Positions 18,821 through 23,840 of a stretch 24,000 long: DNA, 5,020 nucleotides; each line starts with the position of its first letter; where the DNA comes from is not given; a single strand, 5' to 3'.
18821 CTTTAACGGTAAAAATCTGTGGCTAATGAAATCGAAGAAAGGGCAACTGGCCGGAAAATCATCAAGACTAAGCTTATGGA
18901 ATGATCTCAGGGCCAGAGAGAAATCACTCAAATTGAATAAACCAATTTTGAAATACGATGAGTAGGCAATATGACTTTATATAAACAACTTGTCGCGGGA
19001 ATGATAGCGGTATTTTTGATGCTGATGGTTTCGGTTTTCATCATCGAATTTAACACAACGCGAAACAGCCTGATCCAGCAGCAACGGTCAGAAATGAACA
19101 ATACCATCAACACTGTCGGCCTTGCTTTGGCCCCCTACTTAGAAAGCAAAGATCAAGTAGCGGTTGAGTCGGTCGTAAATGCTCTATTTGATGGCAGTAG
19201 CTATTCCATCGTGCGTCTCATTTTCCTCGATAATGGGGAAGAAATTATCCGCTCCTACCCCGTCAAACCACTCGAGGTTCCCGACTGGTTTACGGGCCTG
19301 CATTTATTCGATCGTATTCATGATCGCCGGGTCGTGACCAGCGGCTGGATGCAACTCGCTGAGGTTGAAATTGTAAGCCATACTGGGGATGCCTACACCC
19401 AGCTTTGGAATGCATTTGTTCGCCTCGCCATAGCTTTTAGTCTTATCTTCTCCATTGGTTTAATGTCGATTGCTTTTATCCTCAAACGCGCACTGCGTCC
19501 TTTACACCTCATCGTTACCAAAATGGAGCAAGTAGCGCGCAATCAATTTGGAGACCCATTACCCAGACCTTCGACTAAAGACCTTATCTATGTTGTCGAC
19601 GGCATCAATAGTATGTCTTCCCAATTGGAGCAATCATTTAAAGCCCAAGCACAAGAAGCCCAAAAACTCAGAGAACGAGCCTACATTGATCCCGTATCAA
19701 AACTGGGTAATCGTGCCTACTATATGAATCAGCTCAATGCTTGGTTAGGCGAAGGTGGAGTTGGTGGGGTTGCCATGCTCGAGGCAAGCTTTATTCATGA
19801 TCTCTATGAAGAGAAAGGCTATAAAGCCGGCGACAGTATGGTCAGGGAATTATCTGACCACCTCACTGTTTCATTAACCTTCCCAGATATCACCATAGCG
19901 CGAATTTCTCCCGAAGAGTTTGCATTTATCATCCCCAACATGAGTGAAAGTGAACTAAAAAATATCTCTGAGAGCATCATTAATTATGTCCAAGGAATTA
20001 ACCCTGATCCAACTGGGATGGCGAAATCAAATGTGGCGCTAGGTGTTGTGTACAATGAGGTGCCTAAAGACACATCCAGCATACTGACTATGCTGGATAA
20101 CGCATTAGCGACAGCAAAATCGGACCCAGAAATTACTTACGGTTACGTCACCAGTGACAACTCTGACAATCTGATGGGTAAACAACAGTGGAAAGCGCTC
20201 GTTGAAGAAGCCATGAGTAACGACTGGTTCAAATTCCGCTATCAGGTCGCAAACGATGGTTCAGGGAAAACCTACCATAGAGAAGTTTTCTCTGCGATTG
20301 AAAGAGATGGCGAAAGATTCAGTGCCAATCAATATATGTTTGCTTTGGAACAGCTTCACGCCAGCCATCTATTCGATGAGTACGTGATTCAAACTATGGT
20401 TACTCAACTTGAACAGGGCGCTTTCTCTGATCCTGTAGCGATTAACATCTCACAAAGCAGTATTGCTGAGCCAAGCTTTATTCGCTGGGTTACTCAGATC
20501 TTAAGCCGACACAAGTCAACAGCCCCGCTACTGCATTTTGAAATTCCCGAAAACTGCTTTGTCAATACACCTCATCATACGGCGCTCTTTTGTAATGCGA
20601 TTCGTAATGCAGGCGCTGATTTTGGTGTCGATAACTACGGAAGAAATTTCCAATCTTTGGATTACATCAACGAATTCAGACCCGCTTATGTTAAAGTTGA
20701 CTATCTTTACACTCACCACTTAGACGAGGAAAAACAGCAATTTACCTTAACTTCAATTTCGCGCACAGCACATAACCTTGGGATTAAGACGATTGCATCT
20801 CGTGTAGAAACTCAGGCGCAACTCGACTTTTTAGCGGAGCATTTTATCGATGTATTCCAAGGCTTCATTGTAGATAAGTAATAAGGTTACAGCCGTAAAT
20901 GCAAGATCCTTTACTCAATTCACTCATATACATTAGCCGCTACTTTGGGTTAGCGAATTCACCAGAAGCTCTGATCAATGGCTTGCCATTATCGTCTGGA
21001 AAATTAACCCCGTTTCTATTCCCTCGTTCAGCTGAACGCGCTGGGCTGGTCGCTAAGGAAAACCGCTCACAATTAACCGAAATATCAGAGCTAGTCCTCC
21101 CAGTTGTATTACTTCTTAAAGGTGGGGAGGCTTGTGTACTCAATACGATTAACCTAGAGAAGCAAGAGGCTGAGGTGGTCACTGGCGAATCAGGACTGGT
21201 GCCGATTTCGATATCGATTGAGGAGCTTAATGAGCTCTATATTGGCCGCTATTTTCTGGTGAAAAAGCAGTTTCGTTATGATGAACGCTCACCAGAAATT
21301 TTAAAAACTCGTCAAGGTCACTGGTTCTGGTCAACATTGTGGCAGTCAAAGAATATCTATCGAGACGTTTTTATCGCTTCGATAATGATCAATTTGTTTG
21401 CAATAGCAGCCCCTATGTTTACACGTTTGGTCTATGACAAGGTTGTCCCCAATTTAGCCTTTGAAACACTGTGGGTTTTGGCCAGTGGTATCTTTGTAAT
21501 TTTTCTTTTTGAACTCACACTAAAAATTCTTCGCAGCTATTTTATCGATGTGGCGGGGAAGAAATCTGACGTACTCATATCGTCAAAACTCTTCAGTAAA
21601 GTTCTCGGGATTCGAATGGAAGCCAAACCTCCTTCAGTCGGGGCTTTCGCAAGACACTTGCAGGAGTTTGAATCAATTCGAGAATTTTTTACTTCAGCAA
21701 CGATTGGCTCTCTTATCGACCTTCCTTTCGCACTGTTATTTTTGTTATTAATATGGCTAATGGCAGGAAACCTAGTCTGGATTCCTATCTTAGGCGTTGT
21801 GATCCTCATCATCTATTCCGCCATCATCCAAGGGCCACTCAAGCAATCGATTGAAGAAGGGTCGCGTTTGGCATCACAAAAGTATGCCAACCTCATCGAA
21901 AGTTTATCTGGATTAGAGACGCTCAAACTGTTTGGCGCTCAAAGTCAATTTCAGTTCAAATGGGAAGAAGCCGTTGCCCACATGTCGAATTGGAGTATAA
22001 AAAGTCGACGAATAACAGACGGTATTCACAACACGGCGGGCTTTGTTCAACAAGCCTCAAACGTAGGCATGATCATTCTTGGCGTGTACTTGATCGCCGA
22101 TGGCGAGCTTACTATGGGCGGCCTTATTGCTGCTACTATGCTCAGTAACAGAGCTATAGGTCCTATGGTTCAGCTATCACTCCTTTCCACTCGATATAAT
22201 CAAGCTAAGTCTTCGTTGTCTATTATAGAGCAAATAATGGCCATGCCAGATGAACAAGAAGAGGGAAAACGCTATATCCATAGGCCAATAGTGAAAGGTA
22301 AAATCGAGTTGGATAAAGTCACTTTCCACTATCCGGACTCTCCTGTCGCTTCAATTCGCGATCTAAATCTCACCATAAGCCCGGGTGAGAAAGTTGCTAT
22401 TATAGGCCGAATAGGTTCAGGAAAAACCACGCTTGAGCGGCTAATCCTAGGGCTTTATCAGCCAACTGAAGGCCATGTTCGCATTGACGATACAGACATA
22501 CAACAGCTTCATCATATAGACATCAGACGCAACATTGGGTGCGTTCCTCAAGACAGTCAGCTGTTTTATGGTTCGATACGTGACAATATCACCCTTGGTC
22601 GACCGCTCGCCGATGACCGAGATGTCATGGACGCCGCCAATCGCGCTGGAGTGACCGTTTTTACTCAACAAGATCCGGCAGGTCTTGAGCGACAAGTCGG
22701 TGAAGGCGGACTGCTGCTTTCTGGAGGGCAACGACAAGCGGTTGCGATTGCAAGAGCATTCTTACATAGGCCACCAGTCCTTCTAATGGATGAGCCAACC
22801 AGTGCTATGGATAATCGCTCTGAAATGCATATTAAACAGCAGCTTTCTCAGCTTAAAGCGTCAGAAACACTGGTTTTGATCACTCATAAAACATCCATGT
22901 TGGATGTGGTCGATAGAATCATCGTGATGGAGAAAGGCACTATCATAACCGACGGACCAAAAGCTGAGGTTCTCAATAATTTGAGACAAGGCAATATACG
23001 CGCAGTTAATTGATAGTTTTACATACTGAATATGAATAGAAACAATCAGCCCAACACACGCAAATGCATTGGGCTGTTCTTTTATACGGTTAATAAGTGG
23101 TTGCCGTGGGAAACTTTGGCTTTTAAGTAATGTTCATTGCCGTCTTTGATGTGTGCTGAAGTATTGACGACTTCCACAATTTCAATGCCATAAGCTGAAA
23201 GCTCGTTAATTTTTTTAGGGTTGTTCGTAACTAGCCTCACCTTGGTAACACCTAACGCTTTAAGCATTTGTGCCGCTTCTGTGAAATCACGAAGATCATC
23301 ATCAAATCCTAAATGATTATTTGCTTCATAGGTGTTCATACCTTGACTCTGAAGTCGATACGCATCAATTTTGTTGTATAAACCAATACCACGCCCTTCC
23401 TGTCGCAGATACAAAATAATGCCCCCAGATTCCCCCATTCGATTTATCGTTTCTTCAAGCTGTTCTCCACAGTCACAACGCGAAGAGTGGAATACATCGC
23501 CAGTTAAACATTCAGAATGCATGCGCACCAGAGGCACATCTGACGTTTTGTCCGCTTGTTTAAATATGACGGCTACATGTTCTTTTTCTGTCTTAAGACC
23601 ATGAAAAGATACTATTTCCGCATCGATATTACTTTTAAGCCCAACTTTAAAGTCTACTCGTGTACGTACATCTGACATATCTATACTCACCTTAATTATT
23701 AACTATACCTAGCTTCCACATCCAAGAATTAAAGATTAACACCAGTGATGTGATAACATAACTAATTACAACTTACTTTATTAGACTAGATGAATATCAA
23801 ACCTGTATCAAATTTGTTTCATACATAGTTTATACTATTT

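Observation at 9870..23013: Stressosome-phosphorelay-HD-GYP operon back-to-back with a LapD/LapG c-di-GMP effector and T1SS operon: candidate stress-to-detachment circuit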

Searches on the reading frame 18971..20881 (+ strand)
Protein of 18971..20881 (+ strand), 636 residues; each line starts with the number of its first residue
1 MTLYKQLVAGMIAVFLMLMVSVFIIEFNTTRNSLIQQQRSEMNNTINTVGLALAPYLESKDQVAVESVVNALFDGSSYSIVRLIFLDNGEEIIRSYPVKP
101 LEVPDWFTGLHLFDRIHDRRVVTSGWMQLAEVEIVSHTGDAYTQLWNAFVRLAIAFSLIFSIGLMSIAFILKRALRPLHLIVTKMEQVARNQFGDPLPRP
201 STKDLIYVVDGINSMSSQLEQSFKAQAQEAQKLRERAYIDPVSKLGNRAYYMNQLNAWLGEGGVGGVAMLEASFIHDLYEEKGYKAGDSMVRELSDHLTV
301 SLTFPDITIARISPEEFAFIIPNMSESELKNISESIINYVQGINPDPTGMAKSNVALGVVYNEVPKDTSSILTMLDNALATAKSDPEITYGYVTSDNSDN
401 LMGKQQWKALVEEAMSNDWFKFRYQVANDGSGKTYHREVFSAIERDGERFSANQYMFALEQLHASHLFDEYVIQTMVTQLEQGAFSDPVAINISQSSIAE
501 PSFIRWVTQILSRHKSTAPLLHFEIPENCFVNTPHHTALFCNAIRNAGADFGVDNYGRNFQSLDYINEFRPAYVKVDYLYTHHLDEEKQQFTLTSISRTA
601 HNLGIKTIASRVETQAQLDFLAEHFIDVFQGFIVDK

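Call 3: search_protein_families(library=pfam, proteins=[window:18971-20881:+])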
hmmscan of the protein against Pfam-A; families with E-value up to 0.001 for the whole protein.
window:18971-20881:+ (636 aa): 3 families
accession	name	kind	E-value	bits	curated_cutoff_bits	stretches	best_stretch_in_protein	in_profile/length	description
PF00563.25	EAL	-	2.5e-44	151.9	31.3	1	411-634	4-233/236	EAL domain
PF16448.10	LapD_MoxY_N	-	2.4e-35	121.6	25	1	23-146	1-124/124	LapD/MoxY periplasmic domain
PF00990.26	GGDEF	-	1.6e-09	38.1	23.8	1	237-385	1-157/161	Diguanylate cyclase, GGDEF domain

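Call 4: search_protein_families(library=ncbifam, proteins=[window:18971-20881:+])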
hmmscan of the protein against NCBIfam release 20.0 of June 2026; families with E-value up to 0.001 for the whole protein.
window:18971-20881:+ (636 aa): 24 families
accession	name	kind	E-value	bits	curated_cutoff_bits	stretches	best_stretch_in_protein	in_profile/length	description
NF045673.1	c-di-GMPRcptLapD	equivalog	1.9e-85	287.5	1020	1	1-632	1-639/647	cyclic di-GMP receptor LapD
NF008281.1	PRK11059.1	equivalog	1.9e-46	158.6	663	1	11-633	6-625/633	RNase E specificity factor CsrD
NF052458.1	PhdiestGepA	equivalog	6.3e-30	104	1200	1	159-634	353-828/840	phosphodiesterase GepA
NF007298.0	PRK09776.1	equivalog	8e-25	86.9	1135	1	233-634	680-1093/1111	diguanylate cyclase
NF007474.0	PRK10060.1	equivalog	9.3e-25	86.9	782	1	229-634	229-641/663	cyclic di-GMP phosphodiesterase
NF045675.1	PhdiestaseDibA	equivalog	1.5e-23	83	980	1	228-634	194-612/623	phosphodiesterase DibA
NF008467.0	PRK11359.1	equivalog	1.6e-21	76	857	1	226-634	365-779/800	oxygen-sensing cyclic-di-GMP phosphodiesterase DosP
NF007423.1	PRK09966.1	equivalog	2.3e-19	69.5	325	1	9-381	19-388/390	diguanylate cyclase DgcN/YfiN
NF053781.1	cdiGMPphdstlr2612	equivalog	2.6e-19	68.4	1600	1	227-634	830-1252/1268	Tlr1612 family c-di-GMP phosphodiesterase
NF008807.1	PRK11829.1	equivalog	1.3e-13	50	733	1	482-634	496-649/670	biofilm formation regulator HmsP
NF007839.0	PRK10551.1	equivalog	6.9e-13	48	461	1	475-634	341-497/518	cyclic di-GMP phosphodiesterase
NF052265.1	EAL_dom_RimA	equivalog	7.2e-11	41.8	430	1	466-634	60-230/248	S6 modification regulatory phosphodiesterase RimA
NF052596.1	RR_EAL_PvrR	equivalog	3.7e-10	39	580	1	455-634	193-376/398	response regulator cyclic di-GMP phosphodiesterase PvrR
NF038266.1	diguan_SiaD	equivalog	7.8e-10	38.5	290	1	230-384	87-246/252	biofilm regulation diguanylate cyclase SiaD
NF051473.1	DigCycDgcsShew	equivalog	8.8e-09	35.1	400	1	214-388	113-286/291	diguanylate cyclase DgcS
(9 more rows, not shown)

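Call 40: search_solved_structures(query=window:18971-20881:+, max_evalue=1e-10)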
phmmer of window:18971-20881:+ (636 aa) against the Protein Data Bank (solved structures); distinct sequences matched with E-value up to 1e-10: 20.
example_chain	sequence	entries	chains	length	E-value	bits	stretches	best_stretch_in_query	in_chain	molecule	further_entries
6pwj_A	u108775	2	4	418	5.2e-206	689.3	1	222-636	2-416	GGDEF and EAL domain-containing protein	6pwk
3pjw_A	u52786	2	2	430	5.8e-30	108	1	223-630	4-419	Cyclic dimeric GMP binding protein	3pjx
4rnf_A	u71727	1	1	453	1.1e-21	80.7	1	236-634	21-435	Motility regulator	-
4rnh_A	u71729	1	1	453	1.1e-21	80.7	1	236-634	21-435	Motility regulator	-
5xgb_A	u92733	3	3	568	1.6e-20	76.8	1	271-634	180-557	Uncharacterized protein | Uncharacterized protein PA0861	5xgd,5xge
3pfm_A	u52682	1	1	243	1.5e-18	70.3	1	405-631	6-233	GGDEF domain protein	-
5m3c_A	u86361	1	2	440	2.1e-18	69.8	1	239-634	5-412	Diguanylate cyclase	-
7lkq_A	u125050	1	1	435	1.7e-17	66.8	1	227-632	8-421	FimX(GGDEF-EAL)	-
3pjt_A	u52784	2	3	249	5.8e-17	65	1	405-631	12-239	Cyclic dimeric GMP binding protein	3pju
8pps_A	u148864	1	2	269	2.3e-15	59.8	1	407-634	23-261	EAL domain-containing protein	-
3pjv_D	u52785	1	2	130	7.8e-14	54.7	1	23-148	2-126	Cyclic dimeric GMP binding protein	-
4f3h_A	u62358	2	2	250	1.3e-13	54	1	405-632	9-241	Putative uncharacterized protein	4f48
4rni_A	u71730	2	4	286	2.3e-13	53.2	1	488-634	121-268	Motility regulator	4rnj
4q6j_A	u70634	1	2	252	1.8e-12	50.2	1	461-633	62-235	Lmo0131 protein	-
4u64_A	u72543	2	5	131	2.1e-12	50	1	23-150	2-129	Two component histidine kinase, GGDEF domain protein/EAL domain protein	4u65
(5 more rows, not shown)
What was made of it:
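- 18971..20881 (+): lapD: inner-membrane c-di-GMP receptor (LapD_MoxY_N, HAMP, degenerate GGDEF reading SPEEF, EAL reading EVF). Matches the solved V. cholerae LapD cytoplasmic module 6pwj at E 5e-206 over residues 222-636 (call 40).
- On Lap system (LapD/LapG with T1SS): Ortholog of 6pwj (call 40).
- Closest known: Vibrio cholerae lapC-lapG-lapD-lapB, VCA1080-VCA1084. Same: LapD matches 6pwj at E 5e-206 (call 40).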

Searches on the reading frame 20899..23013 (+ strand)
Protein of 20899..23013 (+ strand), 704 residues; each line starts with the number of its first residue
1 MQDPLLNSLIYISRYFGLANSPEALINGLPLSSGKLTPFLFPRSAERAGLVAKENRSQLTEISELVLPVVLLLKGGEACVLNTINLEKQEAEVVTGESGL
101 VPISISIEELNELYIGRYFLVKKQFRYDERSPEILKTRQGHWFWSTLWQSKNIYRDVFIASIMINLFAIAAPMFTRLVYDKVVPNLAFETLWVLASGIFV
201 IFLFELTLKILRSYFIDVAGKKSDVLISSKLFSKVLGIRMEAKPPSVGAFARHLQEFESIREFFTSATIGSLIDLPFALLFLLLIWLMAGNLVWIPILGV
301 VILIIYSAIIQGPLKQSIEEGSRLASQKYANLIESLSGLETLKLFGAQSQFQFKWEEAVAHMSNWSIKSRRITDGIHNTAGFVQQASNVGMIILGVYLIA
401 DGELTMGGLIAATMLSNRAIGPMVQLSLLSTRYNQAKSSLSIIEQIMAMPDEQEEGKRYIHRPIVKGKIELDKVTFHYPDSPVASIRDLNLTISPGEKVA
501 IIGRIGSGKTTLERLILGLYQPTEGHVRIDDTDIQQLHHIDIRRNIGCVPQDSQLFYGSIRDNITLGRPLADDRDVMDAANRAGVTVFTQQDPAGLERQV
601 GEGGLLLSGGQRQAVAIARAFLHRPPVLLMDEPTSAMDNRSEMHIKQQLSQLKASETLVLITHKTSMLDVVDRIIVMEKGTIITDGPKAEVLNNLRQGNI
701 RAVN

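Call 3: search_protein_families(library=pfam, proteins=[window:20899-23013:+])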
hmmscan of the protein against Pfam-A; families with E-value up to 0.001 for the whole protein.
window:20899-23013:+ (704 aa): 3 families
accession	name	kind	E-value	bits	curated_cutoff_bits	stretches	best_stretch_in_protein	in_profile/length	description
PF00005.33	ABC_tran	-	1.7e-33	116.6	25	1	487-635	2-137/137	ABC transporter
PF00664.28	ABC_membrane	-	7.2e-24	85.3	28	1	158-422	5-273/274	ABC transporter transmembrane region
PF02463.25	SMC_N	-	4.5e-06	26.7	40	1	216-678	135-212/220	RecF/RecN/SMC N terminal domain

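Call 4: search_protein_families(library=ncbifam, proteins=[window:20899-23013:+])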
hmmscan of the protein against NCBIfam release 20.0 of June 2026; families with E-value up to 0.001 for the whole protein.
window:20899-23013:+ (704 aa): 186 families (the best 25 are shown)
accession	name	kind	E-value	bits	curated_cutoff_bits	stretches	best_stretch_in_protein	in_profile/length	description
TIGR03375.1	type_I_sec_LssB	subfamily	1.9e-290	965.2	693.1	1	3-698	1-695/696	type I secretion system permease/ATPase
TIGR01846.1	type_I_sec_HlyB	subfamily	1.9e-134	449.5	725.55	1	6-694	2-681/694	type I secretion system permease/ATPase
TIGR01842.1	type_I_sec_PrtD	subfamily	5.3e-101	338.8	510.15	1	150-695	4-544/544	type I secretion system permease/ATPase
TIGR03796.1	NHLM_micro_ABC1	equivalog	1.4e-90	304.4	853.3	1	43-693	52-700/710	NHLP family bacteriocin export ABC transporter peptidase/permease/ATPase subunit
TIGR02203.1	MsbA_lipidA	equivalog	4.5e-83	279.6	602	1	146-693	4-557/572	lipid A export permease/ATP-binding protein MsbA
TIGR03797.1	NHLM_micro_ABC2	equivalog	1.1e-81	275.4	709.4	1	156-693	140-673/686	NHLP bacteriocin export ABC transporter permease/ATPase subunit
TIGR02204.1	MsbA_rel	hypoth_equivalog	2.2e-77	261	780.4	1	286-693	154-563/576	ABC transporter, permease/ATP-binding protein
TIGR00958.1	3a01208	subfamily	1.2e-75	255.2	874.6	1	162-691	171-700/711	antigen peptide transporter 2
NF045513.1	HepA_fam_ABC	equivalog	1.6e-70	238.3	725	1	189-694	92-598/610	heterocyst formation ABC transporter subunit HepA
TIGR01193.1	bacteriocin_ABC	subfamily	4.1e-70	237.1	523.85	1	103-693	110-697/708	peptide cleavage/export ABC transporter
NF010178.0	PRK13657.1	equivalog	2.6e-68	230.9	733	1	387-692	253-557/588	glucan ABC transporter ATP-binding protein/ permease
TIGR02857.1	CydD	equivalog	2e-67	228.4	435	1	156-677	8-529/529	thiol reductant ABC exporter subunit CydD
NF052233.1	CphA_assoc_ABC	equivalog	3.3e-67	227.4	880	1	276-693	321-731/766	cyanophycin metabolism-associated ABC transporter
NF008364.0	PRK11160.1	equivalog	3.2e-64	217.5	630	1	302-694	173-564/575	heme ABC transporter ATP-binding protein/permease CydC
TIGR02868.1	CydC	equivalog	8.7e-64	216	329.05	1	283-664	150-529/530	thiol reductant ABC exporter subunit CydC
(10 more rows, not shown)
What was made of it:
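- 20899..23013 (+): lapB: T1SS ABC permease/ATPase (LssB type). TIGR03375, 965 bits, above cutoff (call 4).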

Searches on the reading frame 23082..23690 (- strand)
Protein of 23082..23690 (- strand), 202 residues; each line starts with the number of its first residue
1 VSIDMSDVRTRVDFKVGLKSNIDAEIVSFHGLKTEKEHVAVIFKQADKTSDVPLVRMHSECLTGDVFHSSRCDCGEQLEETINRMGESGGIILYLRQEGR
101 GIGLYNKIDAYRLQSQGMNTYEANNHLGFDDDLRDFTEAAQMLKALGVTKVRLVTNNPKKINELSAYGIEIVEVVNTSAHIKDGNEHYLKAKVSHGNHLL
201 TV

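Call 5: search_protein_families(library=pfam, proteins=[window:23082-23690:-])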
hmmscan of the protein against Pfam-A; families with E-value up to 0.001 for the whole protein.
window:23082-23690:- (202 aa): 1 family
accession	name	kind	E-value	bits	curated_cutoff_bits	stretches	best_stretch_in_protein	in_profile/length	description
PF00925.25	GTP_cyclohydro2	-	3.3e-57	193.1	23.3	1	23-175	14-164/165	GTP cyclohydrolase II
